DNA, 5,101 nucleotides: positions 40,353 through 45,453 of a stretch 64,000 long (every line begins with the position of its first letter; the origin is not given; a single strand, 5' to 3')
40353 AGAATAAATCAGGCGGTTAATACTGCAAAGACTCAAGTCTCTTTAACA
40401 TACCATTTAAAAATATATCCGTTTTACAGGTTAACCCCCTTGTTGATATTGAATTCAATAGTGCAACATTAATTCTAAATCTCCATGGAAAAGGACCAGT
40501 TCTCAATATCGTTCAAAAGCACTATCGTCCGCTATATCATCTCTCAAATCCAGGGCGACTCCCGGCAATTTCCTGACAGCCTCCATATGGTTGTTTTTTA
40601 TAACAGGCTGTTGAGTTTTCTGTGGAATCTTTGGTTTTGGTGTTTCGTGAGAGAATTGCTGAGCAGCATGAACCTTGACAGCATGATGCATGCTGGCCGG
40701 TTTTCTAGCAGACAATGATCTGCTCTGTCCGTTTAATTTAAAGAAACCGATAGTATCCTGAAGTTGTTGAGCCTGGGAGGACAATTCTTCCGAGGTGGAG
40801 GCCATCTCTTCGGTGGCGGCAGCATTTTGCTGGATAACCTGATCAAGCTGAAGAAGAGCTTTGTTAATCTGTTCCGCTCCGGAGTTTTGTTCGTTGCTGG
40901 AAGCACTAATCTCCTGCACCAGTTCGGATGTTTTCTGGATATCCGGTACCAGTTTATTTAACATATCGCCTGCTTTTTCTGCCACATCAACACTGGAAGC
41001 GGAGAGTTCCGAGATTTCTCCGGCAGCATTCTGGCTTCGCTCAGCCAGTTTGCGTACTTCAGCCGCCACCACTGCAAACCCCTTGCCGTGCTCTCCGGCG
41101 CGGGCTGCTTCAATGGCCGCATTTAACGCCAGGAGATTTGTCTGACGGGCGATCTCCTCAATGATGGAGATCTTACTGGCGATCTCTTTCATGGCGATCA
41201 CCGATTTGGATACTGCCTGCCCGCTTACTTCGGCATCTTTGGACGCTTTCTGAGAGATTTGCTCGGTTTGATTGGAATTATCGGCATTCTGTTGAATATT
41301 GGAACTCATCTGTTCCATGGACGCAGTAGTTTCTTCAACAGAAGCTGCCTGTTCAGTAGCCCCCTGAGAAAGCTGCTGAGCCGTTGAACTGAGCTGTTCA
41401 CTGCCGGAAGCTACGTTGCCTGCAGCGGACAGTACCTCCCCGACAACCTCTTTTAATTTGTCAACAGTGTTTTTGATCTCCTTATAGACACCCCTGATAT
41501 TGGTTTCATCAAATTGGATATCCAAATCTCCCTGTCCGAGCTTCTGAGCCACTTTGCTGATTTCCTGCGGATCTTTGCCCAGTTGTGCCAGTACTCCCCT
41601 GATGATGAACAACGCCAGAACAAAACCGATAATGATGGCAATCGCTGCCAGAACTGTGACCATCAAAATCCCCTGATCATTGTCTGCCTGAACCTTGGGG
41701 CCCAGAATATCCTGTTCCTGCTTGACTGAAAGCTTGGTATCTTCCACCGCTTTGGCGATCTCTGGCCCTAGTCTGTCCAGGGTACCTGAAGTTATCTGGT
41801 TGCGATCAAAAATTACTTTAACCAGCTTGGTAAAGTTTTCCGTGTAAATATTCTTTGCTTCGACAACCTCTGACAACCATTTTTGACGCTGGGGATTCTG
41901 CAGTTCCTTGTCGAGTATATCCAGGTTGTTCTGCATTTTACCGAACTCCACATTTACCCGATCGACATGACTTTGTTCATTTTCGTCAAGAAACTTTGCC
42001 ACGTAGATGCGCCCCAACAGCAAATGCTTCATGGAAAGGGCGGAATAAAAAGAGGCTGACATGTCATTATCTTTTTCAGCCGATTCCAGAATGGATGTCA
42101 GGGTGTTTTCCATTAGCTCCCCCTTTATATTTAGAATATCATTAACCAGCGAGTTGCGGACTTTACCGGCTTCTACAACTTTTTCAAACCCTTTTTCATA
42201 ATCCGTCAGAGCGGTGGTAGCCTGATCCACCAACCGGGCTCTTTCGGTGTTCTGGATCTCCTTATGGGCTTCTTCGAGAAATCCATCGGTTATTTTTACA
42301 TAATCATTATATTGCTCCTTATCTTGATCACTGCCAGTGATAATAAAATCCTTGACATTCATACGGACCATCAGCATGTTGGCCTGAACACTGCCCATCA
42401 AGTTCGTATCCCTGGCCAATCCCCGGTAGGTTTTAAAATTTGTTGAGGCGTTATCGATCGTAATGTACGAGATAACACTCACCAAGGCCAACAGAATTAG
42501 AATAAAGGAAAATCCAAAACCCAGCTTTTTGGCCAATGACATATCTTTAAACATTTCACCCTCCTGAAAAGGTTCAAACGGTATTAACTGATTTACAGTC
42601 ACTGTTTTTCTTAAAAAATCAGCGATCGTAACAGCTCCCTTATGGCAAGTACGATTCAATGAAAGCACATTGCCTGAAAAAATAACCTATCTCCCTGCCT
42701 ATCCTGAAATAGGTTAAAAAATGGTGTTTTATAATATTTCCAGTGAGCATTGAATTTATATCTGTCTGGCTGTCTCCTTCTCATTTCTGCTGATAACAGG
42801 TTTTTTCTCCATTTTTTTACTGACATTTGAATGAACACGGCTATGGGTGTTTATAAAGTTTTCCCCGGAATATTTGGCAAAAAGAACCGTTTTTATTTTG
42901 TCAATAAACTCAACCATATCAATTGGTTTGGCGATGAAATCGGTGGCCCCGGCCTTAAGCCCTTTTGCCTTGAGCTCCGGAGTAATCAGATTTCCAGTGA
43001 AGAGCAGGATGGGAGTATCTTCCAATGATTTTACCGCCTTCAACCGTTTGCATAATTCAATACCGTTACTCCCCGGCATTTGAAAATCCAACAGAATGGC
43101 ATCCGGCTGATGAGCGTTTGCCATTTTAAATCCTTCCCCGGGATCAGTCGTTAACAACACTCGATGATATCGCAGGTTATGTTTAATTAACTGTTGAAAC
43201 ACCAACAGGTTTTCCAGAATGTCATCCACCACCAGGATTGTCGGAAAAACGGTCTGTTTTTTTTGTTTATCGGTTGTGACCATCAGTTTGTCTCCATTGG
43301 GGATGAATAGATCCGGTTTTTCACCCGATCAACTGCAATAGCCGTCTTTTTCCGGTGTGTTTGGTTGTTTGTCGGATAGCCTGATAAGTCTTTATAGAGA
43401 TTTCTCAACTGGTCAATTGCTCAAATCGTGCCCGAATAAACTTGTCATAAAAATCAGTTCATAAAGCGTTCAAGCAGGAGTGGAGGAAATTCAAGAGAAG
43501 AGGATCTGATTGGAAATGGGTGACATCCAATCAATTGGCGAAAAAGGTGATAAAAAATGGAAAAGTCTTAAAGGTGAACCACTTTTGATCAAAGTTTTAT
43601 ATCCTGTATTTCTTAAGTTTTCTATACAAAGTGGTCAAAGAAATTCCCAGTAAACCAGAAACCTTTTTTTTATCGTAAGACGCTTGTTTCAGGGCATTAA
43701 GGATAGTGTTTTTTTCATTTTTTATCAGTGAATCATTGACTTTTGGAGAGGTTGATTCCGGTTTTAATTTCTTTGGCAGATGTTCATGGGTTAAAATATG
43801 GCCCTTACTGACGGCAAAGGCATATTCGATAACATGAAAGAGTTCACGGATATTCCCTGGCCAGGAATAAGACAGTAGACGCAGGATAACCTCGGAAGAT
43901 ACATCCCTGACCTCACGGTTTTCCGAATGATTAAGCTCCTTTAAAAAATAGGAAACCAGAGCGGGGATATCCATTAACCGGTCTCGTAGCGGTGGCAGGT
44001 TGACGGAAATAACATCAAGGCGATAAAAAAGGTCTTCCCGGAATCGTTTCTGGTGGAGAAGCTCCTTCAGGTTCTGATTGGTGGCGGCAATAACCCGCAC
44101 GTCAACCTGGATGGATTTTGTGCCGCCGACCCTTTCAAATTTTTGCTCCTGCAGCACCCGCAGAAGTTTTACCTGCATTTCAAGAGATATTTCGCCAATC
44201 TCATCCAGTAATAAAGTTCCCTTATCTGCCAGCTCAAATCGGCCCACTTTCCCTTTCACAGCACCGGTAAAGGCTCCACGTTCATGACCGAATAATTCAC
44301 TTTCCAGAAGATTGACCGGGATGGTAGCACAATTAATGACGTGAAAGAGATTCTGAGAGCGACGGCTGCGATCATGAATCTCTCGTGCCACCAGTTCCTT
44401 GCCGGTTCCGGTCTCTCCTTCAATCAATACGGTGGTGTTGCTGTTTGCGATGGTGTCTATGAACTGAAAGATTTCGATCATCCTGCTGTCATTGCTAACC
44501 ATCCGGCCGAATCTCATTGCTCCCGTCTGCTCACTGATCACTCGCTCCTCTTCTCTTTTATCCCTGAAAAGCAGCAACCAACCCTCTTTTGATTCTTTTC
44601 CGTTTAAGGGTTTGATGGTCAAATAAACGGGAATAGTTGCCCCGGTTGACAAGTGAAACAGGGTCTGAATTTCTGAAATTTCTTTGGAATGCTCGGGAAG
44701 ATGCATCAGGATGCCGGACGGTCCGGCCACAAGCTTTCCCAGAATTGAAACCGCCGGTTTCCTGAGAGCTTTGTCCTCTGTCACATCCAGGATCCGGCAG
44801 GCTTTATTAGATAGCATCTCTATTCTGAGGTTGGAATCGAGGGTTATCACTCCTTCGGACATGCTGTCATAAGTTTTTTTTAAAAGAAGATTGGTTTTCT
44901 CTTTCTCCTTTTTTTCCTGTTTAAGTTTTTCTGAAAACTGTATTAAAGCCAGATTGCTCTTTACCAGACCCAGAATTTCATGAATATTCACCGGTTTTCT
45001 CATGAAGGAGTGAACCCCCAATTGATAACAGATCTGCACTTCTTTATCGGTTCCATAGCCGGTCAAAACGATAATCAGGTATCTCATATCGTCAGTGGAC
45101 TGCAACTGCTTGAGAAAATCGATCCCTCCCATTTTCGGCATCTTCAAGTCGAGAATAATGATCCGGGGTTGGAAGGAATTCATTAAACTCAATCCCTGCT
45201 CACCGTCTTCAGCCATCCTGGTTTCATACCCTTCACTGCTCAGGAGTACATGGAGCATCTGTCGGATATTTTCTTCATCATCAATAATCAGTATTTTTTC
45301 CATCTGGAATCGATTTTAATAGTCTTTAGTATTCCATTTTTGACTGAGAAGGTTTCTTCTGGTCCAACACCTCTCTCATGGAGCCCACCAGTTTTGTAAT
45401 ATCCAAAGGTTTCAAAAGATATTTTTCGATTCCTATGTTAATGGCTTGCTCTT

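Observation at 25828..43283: Che-like chemosensory cluster whose terminal genes are a degenerate HD-GYP receiver protein and a GAF hybrid kinase rather than motor components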

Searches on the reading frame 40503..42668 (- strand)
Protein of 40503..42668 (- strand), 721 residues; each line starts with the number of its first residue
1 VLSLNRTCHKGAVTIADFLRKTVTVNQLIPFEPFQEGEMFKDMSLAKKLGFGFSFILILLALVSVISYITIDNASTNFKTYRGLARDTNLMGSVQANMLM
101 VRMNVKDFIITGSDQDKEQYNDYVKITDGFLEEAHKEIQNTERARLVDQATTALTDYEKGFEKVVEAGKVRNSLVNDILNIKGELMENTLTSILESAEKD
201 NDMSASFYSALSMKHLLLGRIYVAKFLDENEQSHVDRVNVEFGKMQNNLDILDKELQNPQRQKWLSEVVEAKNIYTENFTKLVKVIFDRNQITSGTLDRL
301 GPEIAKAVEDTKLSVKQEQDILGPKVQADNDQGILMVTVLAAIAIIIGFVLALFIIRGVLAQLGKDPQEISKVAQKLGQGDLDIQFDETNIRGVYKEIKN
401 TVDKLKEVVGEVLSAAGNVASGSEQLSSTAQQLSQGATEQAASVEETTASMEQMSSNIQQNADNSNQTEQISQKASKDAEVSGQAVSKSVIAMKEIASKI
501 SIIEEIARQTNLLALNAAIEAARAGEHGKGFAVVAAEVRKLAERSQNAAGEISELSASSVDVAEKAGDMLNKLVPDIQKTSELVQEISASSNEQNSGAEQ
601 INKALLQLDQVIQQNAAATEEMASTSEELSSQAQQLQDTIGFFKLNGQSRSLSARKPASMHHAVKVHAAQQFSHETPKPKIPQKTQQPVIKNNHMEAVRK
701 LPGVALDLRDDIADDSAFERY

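Call 3: search_protein_families(library=pfam, proteins=[window:40503-42668:-])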
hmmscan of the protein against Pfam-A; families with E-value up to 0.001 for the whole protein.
window:40503-42668:- (721 aa): 2 families
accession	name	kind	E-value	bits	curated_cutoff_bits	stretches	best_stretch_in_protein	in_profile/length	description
PF00015.26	MCPsignal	-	4.2e-35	121.6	34.6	1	471-611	3-171/172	Methyl-accepting chemotaxis protein (MCP) signalling domain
PF12729.13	4HB_MCP_1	-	5.2e-07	29.8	27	1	43-181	2-146/181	Four helix bundle sensory module for signal transduction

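Call 46: search_protein_families(library=ncbifam, proteins=[window:40503-42668:-], max_evalue=1e-10)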
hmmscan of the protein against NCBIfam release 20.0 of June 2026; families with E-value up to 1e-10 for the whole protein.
window:40503-42668:- (721 aa): 7 families
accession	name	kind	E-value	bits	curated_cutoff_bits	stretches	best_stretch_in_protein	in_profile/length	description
NF041847.1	transduc_aer2_vibrio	equivalog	8.5e-65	219.4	1200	1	366-667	458-776/804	aerotaxis transducer Aer2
NF047851.1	MCPCitTducer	equivalog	2e-58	198.8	900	1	328-667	182-538/553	methyl-accepting chemotaxis citrate transducer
NF011615.0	PRK15041.1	equivalog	2.7e-54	184.8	947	1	265-665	122-535/554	methyl-accepting chemotaxis protein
NF011622.0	PRK15048.1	equivalog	7.9e-54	183.7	900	1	336-664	193-532/553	methyl-accepting chemotaxis protein II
NF007309.0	PRK09793.1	equivalog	1.9e-50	172.3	903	1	386-649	240-517/533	methyl-accepting chemotaxis protein IV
NF058645.1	MCPCtpMPsAe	equivalog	1.6e-27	96.5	900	1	325-554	195-446/558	methyl-accepting chemotaxis protein CtpM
NF050802.1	AspChtxCcaA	equivalog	7.6e-26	90.7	1300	1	296-629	389-684/700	aspartate chemotaxis receptor CcaA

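Call 90: find_related_loci(query=window:40503-42668:-, collection=metagenome_contigs, flank=8000)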
Query window:40503-42668:- (721 aa) in metagenome_contigs; peptide patterns used: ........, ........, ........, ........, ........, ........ (x = any residue, [..] = any of these).
68 stretches matched a pattern; 12 encode a relative of the query (tblastn E <= 1e-3); 12 distinct loci.
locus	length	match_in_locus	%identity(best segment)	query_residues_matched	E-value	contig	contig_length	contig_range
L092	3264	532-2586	76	31-721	0e+0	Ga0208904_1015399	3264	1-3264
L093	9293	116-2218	52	28-668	0e+0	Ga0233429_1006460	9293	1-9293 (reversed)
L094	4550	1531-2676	55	335-721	3e-119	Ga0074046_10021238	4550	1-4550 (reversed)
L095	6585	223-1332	59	346-721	1e-109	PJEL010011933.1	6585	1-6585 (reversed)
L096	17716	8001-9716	43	78-656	9e-106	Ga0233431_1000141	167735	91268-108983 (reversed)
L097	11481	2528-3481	61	402-721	1e-104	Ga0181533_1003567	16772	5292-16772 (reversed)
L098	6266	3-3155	67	27-721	2e-104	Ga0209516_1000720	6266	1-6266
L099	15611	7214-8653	43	243-720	5e-101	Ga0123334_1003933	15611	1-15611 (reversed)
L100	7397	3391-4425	52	369-721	5e-94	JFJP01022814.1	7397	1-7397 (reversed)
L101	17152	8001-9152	53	340-721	3e-96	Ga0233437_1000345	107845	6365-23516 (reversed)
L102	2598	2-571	49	526-720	1e-47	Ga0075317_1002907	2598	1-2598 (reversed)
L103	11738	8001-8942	27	385-643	1e-18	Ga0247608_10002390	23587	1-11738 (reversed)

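Call 101: search_protein_families(library=pfam, proteins=[L095:2024-3976:+, L093:2845-3120:+, L093:3136-6237:+, L096:5397-6803:+, L096:7536-9926:+, L096:9907-10563:+, L096:2043-5252:+, L092:544-2589:+], max_evalue=0.0001)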
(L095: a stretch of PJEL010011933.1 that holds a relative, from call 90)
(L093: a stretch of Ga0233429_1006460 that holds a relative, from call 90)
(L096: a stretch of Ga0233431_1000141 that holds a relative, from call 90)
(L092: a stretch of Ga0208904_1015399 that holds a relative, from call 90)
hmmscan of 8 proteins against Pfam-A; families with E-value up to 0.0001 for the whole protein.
L095:2024-3976:+ (650 aa): 6 families
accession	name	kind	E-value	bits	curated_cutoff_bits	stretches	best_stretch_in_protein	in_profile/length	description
PF02518.31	HATPase_c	-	1.7e-30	106.2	26.4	1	527-638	1-106/111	Histidine kinase-, DNA gyrase B-, and HSP90-like ATPase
PF00512.31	HisKA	-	2.4e-23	82.4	26.9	1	415-480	1-66/66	His Kinase A (phospho-acceptor) domain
PF13426.13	PAS_9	-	4.8e-11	43.3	27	1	293-393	2-102/103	PAS domain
PF00989.32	PAS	-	4e-10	40.1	22.6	1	283-392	2-113/113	PAS fold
PF13188.13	PAS_8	-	6.3e-07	29.5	21.8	1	283-328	2-43/65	PAS domain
PF08448.16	PAS_4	-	3.6e-05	24.4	23.1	0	289-331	2-43/110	PAS fold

L093:2845-3120:+ (91 aa): 1 family
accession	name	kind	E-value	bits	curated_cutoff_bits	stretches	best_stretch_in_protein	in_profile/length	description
PF00072.30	Response_reg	-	4.4e-16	59.5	30.2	1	6-88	1-82/111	Response regulator receiver domain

L093:3136-6237:+ (1033 aa): 9 families
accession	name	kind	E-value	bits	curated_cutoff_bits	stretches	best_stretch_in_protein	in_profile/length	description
PF13426.13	PAS_9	-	6.8e-62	206.6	27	5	543-645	2-103/103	PAS domain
PF00989.32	PAS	-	2.1e-42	144.1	22.6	3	533-643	2-113/113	PAS fold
PF08447.18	PAS_3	-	1e-30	106.3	25.6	2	316-390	2-79/89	PAS fold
PF08448.16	PAS_4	-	1.4e-27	96.5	23.1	1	539-646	2-108/110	PAS fold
PF13188.13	PAS_8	-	4.4e-26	90.3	21.8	1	533-578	2-44/65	PAS domain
PF02518.31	HATPase_c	-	8.6e-24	84.6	26.4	1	771-892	1-109/111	Histidine kinase-, DNA gyrase B-, and HSP90-like ATPase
PF00072.30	Response_reg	-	1.2e-17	64.5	30.2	1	915-1023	1-108/111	Response regulator receiver domain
PF00512.31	HisKA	-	7.6e-11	42.3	26.9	1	663-728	3-64/66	His Kinase A (phospho-acceptor) domain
PF24990.1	PAS_13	-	1.1e-06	29.5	27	0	186-214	7-35/143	ERT1/acuK family PAS domain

L096:5397-6803:+ (468 aa): 9 families
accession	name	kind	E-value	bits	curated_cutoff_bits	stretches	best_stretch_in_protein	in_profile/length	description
PF00158.32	Sigma54_activat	-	1.1e-64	217.6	20.2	1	136-302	1-167/168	Sigma-54 interaction domain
PF14532.12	Sigma54_activ_2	-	7.6e-23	81.7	25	1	138-307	2-138/138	Sigma-54 interaction domain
PF00072.30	Response_reg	-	8.1e-21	74.7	30.2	1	4-110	1-107/111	Response regulator receiver domain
PF25601.1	AAA_lid_14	-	8.3e-18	64.4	27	1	308-388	1-80/87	AAA+ ATPase lid domain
PF07728.20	AAA_5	-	4.8e-11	43.3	22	1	159-290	1-136/139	AAA domain (dynein-related subfamily)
PF07724.20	AAA_2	-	7.5e-08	33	27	1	159-340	5-159/166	AAA domain (Cdc48 subfamily)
PF01078.27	Mg_chelatase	-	4e-06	26.8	20.3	0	215-278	93-158/207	Magnesium chelatase, subunit ChlI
PF00004.35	AAA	-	2.1e-05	25.4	21.2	1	160-280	1-111/131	ATPase family associated with various cellular activities (AAA)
PF20030.5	bpMoxR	-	8e-05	22.2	27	0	144-290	18-157/205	MoxR domain in the MoxR-vWA-beta-propeller ternary systems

L096:7536-9926:+ (796 aa): 2 families
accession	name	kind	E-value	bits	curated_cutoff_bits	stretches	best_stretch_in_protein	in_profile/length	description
PF00015.26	MCPsignal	-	7.6e-36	124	34.6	1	541-683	2-172/172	Methyl-accepting chemotaxis protein (MCP) signalling domain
PF02203.21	TarH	-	7e-05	23.2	25.2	1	23-89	1-67/177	Tar ligand binding domain homologue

L096:9907-10563:+ (218 aa): 1 family
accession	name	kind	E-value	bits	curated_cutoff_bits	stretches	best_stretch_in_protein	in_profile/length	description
PF01584.24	CheW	-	6.1e-37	126.8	23.5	1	57-195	2-136/138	CheW-like domain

L096:2043-5252:+ (1069 aa): 9 families
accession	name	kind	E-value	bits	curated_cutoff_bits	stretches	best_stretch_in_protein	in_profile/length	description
PF00072.30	Response_reg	-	6.2e-48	162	30.2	2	15-127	1-111/111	Response regulator receiver domain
PF08447.18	PAS_3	-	5.3e-46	155.3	25.6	2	327-407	3-83/89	PAS fold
PF13426.13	PAS_9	-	5.6e-39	133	27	3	442-545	2-103/103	PAS domain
PF08448.16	PAS_4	-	2.5e-30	105.3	23.1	2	564-676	1-109/110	PAS fold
PF00989.32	PAS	-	2.7e-23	82.6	22.6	2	303-416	1-113/113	PAS fold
PF13188.13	PAS_8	-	9.2e-21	73.4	21.8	1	433-475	3-44/65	PAS domain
PF02518.31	HATPase_c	-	1.6e-20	74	26.4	1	805-925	2-108/111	Histidine kinase-, DNA gyrase B-, and HSP90-like ATPase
PF00512.31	HisKA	-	1.4e-09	38.3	26.9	1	699-762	3-65/66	His Kinase A (phospho-acceptor) domain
PF14598.12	PAS_11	-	7.4e-08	32.8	25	0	348-398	34-84/109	PAS domain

L092:544-2589:+ (681 aa): 2 families
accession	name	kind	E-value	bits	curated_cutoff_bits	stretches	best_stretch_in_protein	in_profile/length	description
PF00015.26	MCPsignal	-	8.3e-35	120.6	34.6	1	438-591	4-164/172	Methyl-accepting chemotaxis protein (MCP) signalling domain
PF12729.13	4HB_MCP_1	-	8.7e-07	29.1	27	1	9-135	2-126/181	Four helix bundle sensory module for signal transduction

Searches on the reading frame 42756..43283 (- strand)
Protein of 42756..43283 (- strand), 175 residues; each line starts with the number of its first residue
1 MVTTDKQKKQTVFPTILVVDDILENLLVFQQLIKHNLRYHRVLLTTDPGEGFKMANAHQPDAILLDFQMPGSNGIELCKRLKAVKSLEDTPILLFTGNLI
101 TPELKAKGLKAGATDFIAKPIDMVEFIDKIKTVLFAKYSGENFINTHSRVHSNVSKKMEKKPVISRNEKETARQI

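Call 3: search_protein_families(library=pfam, proteins=[window:42756-43283:-])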
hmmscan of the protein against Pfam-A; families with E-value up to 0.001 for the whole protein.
window:42756-43283:- (175 aa): 1 family
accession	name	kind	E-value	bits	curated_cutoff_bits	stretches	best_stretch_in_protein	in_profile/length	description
PF00072.30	Response_reg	-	4.9e-22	78.6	30.2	1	16-130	1-110/111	Response regulator receiver domain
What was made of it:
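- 42756..43283 (-): Single-domain CheY-like receiver, 175 aa (module A). Pfam call 3.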

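Call 46: search_protein_families(library=ncbifam, proteins=[window:42756-43283:-], max_evalue=1e-10)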
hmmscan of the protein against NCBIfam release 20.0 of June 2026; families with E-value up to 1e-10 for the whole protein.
window:42756-43283:- (175 aa): 24 families
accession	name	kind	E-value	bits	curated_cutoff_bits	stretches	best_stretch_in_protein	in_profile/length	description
NF007135.0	PRK09581.1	equivalog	4.1e-25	88.5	474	1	15-143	4-129/457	PleD family two-component system response regulator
TIGR02154.1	PhoB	equivalog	2.9e-19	69.3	296.2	1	15-136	4-122/226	phosphate regulon transcriptional regulator PhoB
NF040689.1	MtrAB_MtrA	equivalog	1e-16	61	300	1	16-138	1-117/219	MtrAB system response regulator MtrA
NF008318.0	PRK11107.1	equivalog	2.3e-16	59.1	890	1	6-146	660-792/920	two-component sensor histidine kinase BarA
NF045991.1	RespRegCtrARhodob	equivalog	1.3e-14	54.5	350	1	42-136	26-118/224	response regulator transcription factor CtrA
TIGR02956.1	TMAO_torS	equivalog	2e-13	49.4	676.5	1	7-162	695-850/967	TMAO reductase system sensor histidine kinase/response regulator TorS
NF001965.0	PRK00742.1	subfamily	3.1e-13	49.7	293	1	16-153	6-142/357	chemotaxis-specific protein-glutamate methyltransferase CheB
NF007982.1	PRK10710.1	equivalog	4.9e-13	49.2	380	1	12-150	6-138/235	envelope stress response regulator BaeR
NF045944.1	ResRegRpaBCyano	equivalog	9.8e-13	48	330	1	37-139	19-117/229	response regulator transcription factor RpaB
NF040534.1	resp_reg_YycF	equivalog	1.5e-12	47.3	340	1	15-139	2-120/231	response regulator YycF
NF053854.1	RespRegPhoBBctds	equivalog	2.2e-12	46.8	270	1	16-156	1-140/225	two-component system response regulator PhoB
NF041733.1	resp_reg_CseB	equivalog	4.7e-12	45.8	350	1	38-137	23-118/228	two-component system response regulator CseB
NF007005.1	PRK09468.1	equivalog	6.9e-12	45.3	331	1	16-137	6-122/237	osmolarity response regulator transcription factor OmpR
NF051850.1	RespRegRprY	equivalog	7.2e-12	45.2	370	1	39-135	28-121/234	response regulator transcription factor RprY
TIGR01387.1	cztR_silR_copR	subfamily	8.7e-12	45.1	279.2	1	41-140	24-120/218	heavy metal response regulator transcription factor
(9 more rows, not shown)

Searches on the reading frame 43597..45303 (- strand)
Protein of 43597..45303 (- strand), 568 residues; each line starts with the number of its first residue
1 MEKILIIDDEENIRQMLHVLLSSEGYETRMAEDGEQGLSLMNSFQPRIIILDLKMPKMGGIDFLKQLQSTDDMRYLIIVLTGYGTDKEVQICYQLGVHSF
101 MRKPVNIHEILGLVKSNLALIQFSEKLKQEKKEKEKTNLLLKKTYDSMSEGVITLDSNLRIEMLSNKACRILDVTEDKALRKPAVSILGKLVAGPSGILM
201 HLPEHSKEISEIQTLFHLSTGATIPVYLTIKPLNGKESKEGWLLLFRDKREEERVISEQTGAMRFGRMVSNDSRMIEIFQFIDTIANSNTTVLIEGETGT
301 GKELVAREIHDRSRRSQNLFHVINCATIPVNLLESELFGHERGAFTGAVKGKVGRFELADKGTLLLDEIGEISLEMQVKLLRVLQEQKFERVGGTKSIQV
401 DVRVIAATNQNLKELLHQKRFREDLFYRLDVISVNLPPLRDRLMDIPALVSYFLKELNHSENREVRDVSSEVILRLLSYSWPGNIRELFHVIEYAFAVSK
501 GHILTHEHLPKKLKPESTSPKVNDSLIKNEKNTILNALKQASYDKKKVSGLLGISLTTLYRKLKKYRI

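Call 4: search_protein_families(library=pfam, proteins=[window:43597-45303:-])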
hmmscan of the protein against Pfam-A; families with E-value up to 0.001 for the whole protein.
window:43597-45303:- (568 aa): 7 families
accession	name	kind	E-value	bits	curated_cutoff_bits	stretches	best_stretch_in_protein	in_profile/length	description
PF00158.32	Sigma54_activat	-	1.1e-69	233.9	20.2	1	269-434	2-167/168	Sigma-54 interaction domain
PF00072.30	Response_reg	-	1.2e-24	87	30.2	1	4-113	1-109/111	Response regulator receiver domain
PF25601.1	AAA_lid_14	-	1.9e-23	82.5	27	1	440-521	1-82/87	AAA+ ATPase lid domain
PF14532.12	Sigma54_activ_2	-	4e-22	79.4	25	1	272-439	4-138/138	Sigma-54 interaction domain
PF02954.25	HTH_8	-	3.7e-10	39.8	22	1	530-566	6-42/42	Bacterial regulatory protein, Fis family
PF07728.20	AAA_5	-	1.7e-07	31.8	22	1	292-412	2-125/139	AAA domain (dynein-related subfamily)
PF07724.20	AAA_2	-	0.00034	21.1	27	0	290-421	4-136/166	AAA domain (Cdc48 subfamily)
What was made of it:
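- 43597..45303 (-): NtrC-like REC - sigma-54 AAA+ - HTH_8 activator (module A). Pfam call 4.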

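Call 46: search_protein_families(library=ncbifam, proteins=[window:43597-45303:-], max_evalue=1e-10)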
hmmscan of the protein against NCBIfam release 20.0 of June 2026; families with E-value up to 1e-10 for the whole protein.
window:43597-45303:- (568 aa): 63 families (the best 25 are shown)
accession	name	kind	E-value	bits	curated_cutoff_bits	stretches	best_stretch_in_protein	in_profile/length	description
NF008469.0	PRK11361.1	equivalog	2.8e-121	405.4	714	2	258-568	135-456/461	acetoacetate metabolism transcriptional regulator AtoC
TIGR01818.1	ntrC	equivalog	1.3e-111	373.7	558.6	2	258-545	126-413/463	nitrogen regulation protein NR(I)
TIGR02915.1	PEP_resp_reg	equivalog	9.1e-108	360.9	502.6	1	250-568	123-444/445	PEP-CTERM-box response regulator transcription factor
NF041552.1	TF_PrdR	equivalog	2.3e-105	353.1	795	1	261-566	264-576/577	sigma-54 dependent transcriptional regulator PrdR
TIGR01817.1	nifA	equivalog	1.1e-99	334.6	528.85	1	254-514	184-443/534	nif-specific transcriptional activator NifA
NF008176.1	PRK10923.1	equivalog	2.6e-93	313.2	620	2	265-540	137-411/469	nitrogen regulation protein NR(I)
NF041946.1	LuxO_transreg_Vib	equivalog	1.1e-91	308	800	1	249-518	116-385/463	quorum-sensing sigma-54 dependent transcriptional regulator LuxO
NF051870.1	NAssimRespRegNtrX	equivalog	3.4e-91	306.4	600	2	265-528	138-396/452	nitrogen assimilation response regulator NtrX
NF011695.0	PRK15115.1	equivalog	6.4e-91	305.3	763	2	268-565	137-435/445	two-component system response regulator GlrR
NF003451.0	PRK05022.1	equivalog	2.8e-90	303.5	476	1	251-509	175-439/512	nitric oxide reductase transcriptional regulator NorR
NF049963.1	RespRegFlgRCampy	domain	1.1e-89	301.3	750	2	270-568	138-429/429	fla regulon two-component system response regulator FlgR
NF011958.0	PRK15429.1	equivalog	2.5e-88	297.4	830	1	263-567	376-685/692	formate hydrogenlyase transcriptional activator FlhA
NF050807.1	TransRegFlbDCaul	equivalog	9.1e-88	295.1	750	1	267-567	119-439/454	sigma-54-dependent transcriptional regulator FlbD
NF007689.0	PRK10365.1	equivalog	2.1e-87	293.7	760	1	258-564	132-440/441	sigma-54-dependent response regulator transcription factor ZraR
NF038308.1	RNA_repair_RtcR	equivalog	7.5e-87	292.4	650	1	249-528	161-451/530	RNA repair transcriptional activator RtcR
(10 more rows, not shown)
